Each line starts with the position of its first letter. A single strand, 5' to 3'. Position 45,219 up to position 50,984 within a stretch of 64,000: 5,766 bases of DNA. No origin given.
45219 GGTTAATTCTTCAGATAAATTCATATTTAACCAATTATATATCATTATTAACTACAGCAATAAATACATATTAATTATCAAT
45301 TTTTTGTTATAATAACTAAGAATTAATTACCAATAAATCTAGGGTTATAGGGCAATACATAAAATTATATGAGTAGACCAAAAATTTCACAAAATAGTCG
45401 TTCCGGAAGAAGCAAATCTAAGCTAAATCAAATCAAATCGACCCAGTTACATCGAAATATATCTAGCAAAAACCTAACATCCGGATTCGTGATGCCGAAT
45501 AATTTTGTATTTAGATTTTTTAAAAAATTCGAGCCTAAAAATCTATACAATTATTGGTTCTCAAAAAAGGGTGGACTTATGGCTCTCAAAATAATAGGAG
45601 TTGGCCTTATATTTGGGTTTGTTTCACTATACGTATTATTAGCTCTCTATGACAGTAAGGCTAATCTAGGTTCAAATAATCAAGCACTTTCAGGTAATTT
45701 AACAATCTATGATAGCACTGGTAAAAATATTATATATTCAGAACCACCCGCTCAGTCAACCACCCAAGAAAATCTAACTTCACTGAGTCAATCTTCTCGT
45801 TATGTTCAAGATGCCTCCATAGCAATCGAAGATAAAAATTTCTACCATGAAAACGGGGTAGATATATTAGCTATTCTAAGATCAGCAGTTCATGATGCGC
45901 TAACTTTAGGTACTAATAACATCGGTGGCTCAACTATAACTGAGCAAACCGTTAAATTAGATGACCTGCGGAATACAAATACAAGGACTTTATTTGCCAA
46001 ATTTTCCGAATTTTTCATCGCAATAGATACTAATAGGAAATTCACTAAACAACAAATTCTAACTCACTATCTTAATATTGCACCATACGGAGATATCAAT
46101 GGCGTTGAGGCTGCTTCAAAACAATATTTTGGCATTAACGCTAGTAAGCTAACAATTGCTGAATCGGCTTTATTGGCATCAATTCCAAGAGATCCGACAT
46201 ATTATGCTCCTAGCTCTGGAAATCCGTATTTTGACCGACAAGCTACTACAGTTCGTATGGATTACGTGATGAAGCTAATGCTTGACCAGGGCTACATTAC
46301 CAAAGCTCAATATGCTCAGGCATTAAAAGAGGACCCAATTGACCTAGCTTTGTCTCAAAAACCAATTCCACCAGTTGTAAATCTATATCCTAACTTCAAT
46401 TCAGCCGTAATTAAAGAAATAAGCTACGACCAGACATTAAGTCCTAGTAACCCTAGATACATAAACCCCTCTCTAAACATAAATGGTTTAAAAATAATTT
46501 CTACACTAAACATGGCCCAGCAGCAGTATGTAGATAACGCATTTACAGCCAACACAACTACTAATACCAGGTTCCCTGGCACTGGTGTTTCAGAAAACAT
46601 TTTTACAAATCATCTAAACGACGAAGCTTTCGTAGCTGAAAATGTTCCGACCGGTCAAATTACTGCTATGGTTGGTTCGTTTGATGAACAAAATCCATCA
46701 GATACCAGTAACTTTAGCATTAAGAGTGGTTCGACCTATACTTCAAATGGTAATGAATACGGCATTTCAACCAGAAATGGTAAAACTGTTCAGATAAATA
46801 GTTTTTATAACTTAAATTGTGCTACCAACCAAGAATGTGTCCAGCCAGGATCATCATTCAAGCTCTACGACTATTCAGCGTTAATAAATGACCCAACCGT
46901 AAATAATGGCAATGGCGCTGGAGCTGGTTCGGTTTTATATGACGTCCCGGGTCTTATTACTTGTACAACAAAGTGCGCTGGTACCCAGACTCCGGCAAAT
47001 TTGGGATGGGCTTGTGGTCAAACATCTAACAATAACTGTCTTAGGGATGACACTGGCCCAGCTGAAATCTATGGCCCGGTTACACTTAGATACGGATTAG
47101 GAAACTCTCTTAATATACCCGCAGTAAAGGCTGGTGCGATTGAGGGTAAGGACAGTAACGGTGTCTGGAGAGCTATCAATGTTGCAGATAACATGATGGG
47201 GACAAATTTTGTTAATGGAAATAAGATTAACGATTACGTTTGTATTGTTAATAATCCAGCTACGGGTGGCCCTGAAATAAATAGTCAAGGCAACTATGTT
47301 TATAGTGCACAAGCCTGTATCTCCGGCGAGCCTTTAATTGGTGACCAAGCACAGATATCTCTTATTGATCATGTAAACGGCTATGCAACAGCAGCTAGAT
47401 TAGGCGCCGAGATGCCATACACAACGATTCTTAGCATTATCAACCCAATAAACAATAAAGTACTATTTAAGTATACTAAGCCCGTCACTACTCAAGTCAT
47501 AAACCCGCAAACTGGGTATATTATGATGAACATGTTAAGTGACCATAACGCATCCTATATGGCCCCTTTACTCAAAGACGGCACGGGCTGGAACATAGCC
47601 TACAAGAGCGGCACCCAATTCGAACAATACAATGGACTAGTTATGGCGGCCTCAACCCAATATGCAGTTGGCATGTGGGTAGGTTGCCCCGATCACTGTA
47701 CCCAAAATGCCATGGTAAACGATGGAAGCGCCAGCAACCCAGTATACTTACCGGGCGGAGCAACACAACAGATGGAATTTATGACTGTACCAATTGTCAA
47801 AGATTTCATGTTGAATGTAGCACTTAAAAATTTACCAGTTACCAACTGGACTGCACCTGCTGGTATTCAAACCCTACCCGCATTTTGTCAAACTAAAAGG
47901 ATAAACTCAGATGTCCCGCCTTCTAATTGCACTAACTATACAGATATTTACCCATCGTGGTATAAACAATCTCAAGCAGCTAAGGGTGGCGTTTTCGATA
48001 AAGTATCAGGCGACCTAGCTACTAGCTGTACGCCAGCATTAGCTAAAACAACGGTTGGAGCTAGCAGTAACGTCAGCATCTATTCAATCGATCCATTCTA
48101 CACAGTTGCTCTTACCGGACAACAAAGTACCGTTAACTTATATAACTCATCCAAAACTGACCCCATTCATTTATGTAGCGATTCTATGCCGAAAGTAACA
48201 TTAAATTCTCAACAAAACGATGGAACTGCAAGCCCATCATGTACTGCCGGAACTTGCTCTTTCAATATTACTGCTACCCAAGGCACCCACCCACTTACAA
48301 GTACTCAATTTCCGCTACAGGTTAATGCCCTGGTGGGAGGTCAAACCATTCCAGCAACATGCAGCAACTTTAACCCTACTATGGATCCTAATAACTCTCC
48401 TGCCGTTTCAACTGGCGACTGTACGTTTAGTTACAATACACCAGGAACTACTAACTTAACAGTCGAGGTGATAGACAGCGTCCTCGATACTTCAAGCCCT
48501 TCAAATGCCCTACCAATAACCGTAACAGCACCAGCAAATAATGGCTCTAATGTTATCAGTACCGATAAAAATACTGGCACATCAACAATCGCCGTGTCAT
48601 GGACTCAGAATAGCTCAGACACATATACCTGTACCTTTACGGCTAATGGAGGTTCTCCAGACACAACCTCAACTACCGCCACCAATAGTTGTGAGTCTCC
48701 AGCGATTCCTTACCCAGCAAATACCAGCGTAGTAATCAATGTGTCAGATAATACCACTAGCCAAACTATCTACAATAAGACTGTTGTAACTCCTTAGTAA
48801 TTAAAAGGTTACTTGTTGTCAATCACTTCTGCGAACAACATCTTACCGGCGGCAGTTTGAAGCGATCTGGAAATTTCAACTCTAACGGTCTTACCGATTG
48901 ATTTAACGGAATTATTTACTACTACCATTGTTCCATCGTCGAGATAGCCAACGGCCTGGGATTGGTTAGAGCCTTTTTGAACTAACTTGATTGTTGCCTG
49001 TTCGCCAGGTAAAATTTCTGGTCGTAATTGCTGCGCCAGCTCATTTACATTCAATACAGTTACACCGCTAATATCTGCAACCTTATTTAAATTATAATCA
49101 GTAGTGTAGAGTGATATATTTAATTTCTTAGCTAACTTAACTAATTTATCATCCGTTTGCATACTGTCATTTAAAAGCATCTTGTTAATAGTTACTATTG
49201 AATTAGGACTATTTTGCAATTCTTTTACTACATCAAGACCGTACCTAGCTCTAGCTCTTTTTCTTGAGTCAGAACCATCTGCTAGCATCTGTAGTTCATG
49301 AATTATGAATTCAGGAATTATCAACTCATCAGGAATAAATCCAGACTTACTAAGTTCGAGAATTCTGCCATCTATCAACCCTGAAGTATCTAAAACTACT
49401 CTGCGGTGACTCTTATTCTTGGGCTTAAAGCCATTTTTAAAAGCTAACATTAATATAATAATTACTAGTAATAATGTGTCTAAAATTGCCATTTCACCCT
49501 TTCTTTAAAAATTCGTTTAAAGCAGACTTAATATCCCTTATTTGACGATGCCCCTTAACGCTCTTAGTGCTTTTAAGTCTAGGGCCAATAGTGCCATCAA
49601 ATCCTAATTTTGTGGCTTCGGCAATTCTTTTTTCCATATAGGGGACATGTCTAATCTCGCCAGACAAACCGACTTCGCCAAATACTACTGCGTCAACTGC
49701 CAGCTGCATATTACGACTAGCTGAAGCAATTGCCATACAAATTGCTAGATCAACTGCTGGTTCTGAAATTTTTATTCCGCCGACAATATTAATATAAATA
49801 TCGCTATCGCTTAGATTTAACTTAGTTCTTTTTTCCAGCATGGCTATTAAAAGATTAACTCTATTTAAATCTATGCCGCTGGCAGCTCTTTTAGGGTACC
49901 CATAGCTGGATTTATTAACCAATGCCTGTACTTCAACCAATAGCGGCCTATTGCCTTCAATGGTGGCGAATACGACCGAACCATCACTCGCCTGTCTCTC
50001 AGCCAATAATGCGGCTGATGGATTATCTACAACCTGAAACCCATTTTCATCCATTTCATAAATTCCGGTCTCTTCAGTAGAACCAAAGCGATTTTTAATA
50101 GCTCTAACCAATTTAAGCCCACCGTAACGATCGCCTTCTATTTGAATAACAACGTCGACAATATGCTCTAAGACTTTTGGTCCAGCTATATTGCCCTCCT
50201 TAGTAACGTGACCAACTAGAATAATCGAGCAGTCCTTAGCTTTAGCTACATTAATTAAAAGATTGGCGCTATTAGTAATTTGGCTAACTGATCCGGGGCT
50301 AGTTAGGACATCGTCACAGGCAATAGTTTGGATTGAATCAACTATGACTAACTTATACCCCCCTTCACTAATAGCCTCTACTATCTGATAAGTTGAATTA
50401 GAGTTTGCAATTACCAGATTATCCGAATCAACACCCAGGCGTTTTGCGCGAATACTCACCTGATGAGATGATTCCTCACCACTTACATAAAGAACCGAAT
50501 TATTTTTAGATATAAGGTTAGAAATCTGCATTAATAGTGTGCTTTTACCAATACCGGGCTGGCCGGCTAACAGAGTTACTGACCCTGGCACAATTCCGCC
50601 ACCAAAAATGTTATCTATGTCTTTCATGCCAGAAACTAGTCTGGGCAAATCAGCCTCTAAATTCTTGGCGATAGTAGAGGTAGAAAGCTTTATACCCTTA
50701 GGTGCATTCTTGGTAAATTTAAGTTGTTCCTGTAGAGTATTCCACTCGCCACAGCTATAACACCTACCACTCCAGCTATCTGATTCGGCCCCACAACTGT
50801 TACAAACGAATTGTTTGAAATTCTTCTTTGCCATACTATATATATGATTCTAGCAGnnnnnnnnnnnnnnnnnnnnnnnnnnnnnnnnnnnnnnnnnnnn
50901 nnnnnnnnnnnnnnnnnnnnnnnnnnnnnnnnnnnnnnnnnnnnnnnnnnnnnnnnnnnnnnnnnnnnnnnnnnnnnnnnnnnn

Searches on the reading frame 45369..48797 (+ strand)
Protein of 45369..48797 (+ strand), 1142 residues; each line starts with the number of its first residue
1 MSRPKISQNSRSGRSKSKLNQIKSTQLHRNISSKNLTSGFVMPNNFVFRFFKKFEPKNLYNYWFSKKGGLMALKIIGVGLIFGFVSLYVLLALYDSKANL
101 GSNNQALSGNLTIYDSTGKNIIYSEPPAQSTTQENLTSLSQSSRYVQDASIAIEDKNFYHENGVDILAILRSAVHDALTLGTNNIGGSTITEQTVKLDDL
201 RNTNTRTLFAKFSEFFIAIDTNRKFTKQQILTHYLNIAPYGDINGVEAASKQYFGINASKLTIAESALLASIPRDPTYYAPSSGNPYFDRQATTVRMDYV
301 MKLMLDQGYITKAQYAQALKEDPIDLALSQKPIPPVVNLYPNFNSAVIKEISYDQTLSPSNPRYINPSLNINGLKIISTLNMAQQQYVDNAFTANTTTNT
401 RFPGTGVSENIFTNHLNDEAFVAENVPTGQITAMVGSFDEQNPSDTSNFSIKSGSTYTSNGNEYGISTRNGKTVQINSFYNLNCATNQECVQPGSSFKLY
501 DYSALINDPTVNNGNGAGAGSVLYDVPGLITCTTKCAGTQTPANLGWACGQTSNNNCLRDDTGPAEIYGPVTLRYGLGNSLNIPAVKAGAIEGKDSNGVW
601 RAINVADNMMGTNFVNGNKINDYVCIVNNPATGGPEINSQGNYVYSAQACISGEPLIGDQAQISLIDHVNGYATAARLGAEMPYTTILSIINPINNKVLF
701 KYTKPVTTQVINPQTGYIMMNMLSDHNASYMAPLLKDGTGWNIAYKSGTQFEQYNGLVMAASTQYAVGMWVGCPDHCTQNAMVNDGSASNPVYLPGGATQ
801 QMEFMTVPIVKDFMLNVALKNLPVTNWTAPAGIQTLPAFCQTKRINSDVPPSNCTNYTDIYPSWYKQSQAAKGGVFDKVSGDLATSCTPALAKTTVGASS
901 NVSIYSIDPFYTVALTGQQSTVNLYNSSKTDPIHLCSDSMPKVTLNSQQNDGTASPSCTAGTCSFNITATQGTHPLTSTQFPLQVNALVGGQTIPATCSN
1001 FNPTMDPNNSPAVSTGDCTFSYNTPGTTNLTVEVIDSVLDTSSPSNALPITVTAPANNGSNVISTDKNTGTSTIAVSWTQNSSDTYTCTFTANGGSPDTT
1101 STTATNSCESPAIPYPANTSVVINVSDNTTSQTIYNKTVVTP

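Call 9: search_protein_families(library=pfam, proteins=[window:45369-48797:+])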
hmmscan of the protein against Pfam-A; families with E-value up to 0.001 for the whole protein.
window:45369-48797:+ (1142 aa): 1 family
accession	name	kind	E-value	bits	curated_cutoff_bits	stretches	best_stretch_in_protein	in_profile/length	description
PF00912.28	Transgly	-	4.7e-44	150.4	27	1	130-304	10-177/178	Transglycosylase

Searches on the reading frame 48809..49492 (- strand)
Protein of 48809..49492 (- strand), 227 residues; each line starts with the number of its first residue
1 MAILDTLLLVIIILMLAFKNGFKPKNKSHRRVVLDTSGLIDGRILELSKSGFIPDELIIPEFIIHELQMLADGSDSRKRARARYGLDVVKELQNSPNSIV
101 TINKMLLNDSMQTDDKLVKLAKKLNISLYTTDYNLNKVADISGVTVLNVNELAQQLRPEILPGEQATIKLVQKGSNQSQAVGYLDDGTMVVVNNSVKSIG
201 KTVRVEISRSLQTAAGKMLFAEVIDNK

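Call 7: search_protein_families(library=ncbifam, proteins=[window:48809-49492:-])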
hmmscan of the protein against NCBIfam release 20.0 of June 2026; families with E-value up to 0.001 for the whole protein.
window:48809-49492:- (227 aa): 1 family
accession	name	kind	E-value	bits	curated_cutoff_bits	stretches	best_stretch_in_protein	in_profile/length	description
NF010335.0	PRK13764.1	equivalog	2.9e-07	29.4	340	1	29-152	3-133/613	ATPase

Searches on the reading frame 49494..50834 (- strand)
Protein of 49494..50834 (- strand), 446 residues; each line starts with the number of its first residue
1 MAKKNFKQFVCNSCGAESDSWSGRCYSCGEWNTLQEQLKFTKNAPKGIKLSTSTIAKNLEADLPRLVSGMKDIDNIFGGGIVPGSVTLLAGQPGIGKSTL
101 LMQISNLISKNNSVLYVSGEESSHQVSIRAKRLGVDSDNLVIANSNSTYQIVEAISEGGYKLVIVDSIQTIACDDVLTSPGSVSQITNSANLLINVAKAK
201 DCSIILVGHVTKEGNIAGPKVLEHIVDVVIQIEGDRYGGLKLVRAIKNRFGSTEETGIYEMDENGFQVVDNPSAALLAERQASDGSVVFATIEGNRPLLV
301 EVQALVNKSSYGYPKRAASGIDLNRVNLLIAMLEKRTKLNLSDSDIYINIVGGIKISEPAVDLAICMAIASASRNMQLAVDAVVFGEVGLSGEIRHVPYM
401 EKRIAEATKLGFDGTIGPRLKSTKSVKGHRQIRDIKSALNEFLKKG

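Call 7: search_protein_families(library=ncbifam, proteins=[window:49494-50834:-])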
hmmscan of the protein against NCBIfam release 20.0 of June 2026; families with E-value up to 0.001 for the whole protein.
window:49494-50834:- (446 aa): 23 families
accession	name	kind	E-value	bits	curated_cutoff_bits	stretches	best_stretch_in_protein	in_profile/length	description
TIGR00416.1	sms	equivalog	8.7e-152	506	403.05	1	1-429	1-441/454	DNA repair protein RadA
NF006799.0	PRK09302.1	equivalog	1.3e-13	50.4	408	1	61-139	250-329/515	circadian clock protein KaiC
TIGR02902.1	spore_lonB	equivalog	1.4e-11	43.7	723.3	1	325-433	408-516/531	ATP-dependent protease LonB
TIGR03881.1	KaiC_arch_4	hypoth_equivalog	1.6e-11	44.3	247.8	1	65-179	2-101/231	KaiC domain-containing protein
TIGR02903.1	spore_lon_C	equivalog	1.6e-10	40.2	678.8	1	330-433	497-600/615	Lon family ATP-dependent protease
TIGR03600.1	phage_DnaB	exception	5.3e-10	38.9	498.65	1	65-130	176-242/421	phage replicative helicase, DnaB family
TIGR02237.1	recomb_radB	equivalog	4.2e-09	36.6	172.4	1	73-253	1-196/210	DNA repair and recombination protein RadB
TIGR03877.1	thermo_KaiC_1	hypoth_equivalog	1e-07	31.7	307.25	1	66-158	4-94/238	KaiC domain-containing protein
TIGR03880.1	KaiC_arch_3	hypoth_equivalog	2.5e-06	27.2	249.45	1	69-139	1-72/224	KaiC domain-containing protein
NF052589.1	ArlH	equivalog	3.3e-06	27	215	1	71-124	7-61/229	archaellum protein ArlH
NF004723.0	PRK06067.1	subfamily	4.2e-06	26.5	194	1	66-136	16-87/243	flagellar accessory protein FlaH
TIGR00665.1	DnaB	equivalog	7.1e-06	25.1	385.25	1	57-140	167-255/435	replicative DNA helicase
NF006861.0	PRK09361.1-1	equivalog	7.4e-06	25.7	278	1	66-267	5-228/235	DNA repair and recombination protein RadB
TIGR02012.1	tigrfam_recA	equivalog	9.2e-06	25.2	325.3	1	57-175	27-149/321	recombinase RecA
TIGR02655.1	circ_KaiC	equivalog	9.2e-06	24.6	546.25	1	65-158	244-335/484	circadian clock protein KaiC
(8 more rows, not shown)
